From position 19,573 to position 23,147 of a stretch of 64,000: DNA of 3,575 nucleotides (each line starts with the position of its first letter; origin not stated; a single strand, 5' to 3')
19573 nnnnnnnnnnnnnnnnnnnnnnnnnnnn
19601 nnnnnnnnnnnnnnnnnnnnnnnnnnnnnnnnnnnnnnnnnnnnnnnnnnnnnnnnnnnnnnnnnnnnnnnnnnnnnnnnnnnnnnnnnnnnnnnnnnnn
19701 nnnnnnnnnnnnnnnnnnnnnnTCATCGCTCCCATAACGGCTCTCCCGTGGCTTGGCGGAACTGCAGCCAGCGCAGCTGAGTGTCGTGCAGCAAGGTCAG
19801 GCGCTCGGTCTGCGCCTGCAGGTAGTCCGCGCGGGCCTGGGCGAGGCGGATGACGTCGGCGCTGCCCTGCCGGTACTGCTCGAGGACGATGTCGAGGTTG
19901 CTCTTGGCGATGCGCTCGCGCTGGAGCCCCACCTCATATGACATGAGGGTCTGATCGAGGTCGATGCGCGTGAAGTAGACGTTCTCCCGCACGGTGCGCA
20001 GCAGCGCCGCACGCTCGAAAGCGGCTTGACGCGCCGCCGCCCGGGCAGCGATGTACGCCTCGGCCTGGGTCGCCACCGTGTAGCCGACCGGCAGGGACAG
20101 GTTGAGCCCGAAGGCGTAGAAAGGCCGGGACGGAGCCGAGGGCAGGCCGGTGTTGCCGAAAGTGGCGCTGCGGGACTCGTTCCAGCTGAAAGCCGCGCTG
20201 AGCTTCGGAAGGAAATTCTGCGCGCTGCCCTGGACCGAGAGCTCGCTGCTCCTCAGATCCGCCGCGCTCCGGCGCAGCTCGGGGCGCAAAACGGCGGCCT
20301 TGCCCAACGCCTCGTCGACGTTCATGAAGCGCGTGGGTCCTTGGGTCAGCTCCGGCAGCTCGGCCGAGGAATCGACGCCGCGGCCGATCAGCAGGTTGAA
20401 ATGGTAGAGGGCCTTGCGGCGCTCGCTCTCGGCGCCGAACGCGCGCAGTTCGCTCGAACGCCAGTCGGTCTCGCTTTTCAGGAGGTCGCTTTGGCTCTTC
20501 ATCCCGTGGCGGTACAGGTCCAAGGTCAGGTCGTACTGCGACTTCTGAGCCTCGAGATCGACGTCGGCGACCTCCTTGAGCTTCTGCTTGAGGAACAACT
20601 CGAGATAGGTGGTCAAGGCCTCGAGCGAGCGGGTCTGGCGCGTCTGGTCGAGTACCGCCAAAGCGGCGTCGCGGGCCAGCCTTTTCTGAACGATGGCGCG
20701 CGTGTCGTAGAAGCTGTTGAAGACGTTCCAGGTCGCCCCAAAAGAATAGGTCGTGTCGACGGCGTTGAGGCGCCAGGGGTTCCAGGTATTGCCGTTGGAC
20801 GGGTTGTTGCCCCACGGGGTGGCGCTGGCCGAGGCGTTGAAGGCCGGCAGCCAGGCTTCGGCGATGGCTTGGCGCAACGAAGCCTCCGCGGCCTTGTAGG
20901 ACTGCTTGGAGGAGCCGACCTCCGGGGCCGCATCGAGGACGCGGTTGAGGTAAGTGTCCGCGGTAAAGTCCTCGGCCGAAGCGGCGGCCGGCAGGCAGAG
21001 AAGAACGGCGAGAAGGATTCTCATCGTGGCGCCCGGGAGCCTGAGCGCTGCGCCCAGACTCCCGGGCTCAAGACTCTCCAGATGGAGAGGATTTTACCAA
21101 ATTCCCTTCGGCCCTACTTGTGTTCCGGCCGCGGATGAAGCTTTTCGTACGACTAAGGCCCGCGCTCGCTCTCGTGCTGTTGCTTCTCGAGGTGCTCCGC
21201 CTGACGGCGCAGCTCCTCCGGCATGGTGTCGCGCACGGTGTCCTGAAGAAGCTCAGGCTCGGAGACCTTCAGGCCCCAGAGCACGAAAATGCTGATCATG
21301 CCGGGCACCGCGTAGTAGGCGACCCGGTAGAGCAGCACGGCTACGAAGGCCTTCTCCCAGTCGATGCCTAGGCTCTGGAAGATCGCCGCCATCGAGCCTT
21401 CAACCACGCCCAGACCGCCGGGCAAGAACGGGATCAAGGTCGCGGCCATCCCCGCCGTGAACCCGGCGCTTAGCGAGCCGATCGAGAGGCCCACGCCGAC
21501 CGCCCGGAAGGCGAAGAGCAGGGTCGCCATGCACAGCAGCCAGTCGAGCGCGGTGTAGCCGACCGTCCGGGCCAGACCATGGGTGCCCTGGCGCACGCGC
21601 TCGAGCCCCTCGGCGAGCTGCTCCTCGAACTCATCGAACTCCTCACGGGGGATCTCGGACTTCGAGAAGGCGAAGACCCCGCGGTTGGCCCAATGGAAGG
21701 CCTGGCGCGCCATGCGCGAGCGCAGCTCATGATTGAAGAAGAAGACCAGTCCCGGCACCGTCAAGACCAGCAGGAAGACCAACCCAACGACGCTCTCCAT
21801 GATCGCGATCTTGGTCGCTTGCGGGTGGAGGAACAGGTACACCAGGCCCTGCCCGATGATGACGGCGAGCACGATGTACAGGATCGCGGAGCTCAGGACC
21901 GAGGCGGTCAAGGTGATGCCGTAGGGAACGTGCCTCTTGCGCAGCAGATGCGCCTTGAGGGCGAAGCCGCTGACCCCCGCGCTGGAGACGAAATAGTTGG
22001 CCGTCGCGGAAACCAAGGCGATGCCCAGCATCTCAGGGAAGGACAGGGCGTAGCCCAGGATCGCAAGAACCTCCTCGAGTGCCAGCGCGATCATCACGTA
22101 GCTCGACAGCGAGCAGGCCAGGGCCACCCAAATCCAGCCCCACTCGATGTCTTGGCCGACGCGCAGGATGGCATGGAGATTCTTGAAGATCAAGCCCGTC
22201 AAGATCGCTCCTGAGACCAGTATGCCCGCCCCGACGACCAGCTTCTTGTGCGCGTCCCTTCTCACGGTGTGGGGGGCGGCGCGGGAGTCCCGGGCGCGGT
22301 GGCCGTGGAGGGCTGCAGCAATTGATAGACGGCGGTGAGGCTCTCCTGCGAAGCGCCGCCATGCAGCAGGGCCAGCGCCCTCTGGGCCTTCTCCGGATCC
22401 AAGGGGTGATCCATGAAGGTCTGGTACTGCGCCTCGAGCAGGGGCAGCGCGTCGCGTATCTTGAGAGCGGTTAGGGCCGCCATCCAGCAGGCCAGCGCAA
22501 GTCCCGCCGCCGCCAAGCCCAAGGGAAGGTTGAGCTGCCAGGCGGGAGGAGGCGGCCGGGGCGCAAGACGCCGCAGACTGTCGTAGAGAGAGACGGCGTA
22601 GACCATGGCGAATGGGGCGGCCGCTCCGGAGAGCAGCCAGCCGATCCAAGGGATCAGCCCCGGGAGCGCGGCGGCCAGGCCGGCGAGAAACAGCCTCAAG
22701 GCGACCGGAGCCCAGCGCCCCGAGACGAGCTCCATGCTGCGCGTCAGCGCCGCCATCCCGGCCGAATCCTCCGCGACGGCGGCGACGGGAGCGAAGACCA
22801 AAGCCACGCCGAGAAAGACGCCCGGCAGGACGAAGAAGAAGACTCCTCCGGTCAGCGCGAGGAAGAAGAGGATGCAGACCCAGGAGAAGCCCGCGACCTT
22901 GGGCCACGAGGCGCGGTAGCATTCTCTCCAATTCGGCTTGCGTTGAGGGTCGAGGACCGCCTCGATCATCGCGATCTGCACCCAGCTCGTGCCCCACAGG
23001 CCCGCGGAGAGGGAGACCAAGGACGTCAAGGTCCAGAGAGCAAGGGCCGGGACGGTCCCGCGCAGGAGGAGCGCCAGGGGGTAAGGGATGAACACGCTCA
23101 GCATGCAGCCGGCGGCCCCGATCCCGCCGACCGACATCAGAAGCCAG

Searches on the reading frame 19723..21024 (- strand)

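Call 15: search_protein_families(library=pfam, proteins=[window:19723-21024:-], max_evalue=0.001)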
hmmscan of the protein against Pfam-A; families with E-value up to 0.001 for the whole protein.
window:19723-21024:- (433 aa): 1 family
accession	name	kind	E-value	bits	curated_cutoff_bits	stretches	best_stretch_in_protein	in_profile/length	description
PF02321.23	OEP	-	1.1e-41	143.1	22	2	23-214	2-187/187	Outer membrane efflux protein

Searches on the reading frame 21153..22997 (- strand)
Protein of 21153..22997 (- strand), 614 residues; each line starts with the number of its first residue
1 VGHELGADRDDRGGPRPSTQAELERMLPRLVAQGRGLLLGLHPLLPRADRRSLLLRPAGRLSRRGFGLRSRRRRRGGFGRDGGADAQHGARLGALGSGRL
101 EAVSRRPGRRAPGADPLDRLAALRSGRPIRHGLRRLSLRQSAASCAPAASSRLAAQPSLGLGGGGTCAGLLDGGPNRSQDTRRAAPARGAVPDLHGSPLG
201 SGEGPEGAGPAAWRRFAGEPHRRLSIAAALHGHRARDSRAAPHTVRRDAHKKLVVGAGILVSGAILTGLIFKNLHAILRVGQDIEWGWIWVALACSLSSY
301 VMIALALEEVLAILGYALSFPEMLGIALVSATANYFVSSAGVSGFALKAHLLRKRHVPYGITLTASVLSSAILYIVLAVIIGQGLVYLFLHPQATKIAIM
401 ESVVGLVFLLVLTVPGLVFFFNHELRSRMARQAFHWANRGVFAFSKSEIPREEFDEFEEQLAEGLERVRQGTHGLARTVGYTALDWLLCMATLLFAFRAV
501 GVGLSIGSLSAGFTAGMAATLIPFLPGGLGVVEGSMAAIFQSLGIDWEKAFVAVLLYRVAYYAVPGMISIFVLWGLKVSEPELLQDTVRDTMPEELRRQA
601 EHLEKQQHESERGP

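Call 15: search_protein_families(library=pfam, proteins=[window:21153-22997:-], max_evalue=0.001)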
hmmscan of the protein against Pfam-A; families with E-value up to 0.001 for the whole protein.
window:21153-22997:- (614 aa): 1 family
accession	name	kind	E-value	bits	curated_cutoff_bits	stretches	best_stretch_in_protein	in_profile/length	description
PF03706.18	LPG_synthase_TM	-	7e-32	111.5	33.4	1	258-566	4-299/302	Lysylphosphatidylglycerol synthase TM region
